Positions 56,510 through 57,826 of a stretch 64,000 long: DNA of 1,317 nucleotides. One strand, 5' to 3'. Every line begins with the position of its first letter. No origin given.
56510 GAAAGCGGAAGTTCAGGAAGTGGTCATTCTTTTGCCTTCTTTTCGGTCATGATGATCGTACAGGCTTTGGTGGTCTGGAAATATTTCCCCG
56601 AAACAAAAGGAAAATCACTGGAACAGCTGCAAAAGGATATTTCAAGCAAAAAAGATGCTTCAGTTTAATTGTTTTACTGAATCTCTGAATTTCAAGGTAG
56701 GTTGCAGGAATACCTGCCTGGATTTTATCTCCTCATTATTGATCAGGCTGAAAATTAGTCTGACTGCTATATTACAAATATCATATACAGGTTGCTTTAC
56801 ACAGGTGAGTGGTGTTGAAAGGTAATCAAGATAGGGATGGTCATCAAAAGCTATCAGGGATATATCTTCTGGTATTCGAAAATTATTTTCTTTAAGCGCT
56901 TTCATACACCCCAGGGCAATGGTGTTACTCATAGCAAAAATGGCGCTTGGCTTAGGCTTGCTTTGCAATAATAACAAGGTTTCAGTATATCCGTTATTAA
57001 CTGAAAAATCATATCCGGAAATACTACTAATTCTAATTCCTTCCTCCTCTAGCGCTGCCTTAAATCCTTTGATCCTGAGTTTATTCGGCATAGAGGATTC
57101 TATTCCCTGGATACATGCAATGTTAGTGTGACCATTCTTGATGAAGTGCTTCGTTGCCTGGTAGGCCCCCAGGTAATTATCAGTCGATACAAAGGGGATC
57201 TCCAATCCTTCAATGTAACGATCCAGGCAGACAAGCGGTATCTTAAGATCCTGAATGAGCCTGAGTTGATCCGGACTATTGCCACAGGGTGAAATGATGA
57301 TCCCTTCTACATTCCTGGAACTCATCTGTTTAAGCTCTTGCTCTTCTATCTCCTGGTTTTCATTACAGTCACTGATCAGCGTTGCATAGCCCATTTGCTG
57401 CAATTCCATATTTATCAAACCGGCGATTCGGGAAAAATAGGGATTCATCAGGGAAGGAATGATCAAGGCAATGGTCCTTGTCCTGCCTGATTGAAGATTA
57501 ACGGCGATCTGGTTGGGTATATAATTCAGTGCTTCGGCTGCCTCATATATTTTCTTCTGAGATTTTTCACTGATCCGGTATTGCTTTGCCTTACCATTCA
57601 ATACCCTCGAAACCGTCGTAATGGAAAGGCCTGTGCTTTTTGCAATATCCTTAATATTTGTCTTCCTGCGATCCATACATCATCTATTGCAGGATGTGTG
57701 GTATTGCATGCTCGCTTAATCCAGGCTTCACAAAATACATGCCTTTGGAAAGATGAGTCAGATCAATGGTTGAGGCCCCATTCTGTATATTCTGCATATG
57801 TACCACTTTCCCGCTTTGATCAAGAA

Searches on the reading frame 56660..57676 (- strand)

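Call 56: search_protein_families(library=pfam, proteins=[window:56660-57676:-], max_evalue=0.00001)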
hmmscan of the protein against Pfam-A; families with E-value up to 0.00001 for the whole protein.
window:56660-57676:- (338 aa): 4 families
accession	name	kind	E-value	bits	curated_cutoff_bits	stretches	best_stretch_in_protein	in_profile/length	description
PF13377.12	Peripla_BP_3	-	1.2e-33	117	26.5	1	176-334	2-167/167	Periplasmic binding protein-like domain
PF00532.27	Peripla_BP_1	-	2.4e-31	109.7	22.2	1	67-278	2-224/281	Periplasmic binding proteins and sugar binding domain of LacI family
PF13407.12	Peripla_BP_4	-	5.3e-20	72.5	35.1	1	69-279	1-218/258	Periplasmic binding protein domain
PF00356.27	LacI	-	1.6e-14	53.9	27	1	7-55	1-46/46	Bacterial regulatory proteins, lacI family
